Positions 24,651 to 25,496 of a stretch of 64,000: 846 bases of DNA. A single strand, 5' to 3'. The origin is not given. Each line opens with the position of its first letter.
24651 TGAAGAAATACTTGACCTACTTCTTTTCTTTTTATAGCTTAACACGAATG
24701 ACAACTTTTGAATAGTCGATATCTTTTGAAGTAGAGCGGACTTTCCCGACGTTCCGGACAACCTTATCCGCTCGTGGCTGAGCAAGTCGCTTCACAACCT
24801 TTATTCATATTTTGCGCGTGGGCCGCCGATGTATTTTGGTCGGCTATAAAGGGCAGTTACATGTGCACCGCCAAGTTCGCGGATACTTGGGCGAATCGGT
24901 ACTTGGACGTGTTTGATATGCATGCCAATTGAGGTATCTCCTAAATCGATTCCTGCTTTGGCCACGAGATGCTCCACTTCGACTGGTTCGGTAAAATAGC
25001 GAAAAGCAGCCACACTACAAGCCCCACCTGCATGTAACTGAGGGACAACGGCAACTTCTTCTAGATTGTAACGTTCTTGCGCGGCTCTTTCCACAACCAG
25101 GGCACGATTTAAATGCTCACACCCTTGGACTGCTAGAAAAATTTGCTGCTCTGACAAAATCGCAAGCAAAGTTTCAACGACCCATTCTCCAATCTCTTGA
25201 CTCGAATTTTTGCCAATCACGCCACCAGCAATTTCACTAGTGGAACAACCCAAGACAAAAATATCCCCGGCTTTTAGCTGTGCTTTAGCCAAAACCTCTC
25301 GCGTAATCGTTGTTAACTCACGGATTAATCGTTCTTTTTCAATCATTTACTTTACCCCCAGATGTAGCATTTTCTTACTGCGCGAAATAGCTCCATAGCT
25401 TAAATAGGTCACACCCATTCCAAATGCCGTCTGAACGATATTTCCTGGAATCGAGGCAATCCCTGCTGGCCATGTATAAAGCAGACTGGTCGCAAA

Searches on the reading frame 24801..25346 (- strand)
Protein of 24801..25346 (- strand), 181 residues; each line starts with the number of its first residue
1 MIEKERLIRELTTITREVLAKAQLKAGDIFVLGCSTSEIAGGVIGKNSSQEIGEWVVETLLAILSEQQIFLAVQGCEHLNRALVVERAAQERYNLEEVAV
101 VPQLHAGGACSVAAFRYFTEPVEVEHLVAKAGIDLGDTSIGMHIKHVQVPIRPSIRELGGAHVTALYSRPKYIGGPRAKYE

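Call 78: search_protein_families(library=pfam, proteins=[window:24801-25346:-])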
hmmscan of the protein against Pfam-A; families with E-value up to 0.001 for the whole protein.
window:24801-25346:- (181 aa): 1 family
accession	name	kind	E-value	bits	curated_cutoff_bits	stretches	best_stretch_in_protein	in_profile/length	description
PF04260.17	DUF436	-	5.6e-74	247.8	25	1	11-180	2-171/171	Protein of unknown function (DUF436)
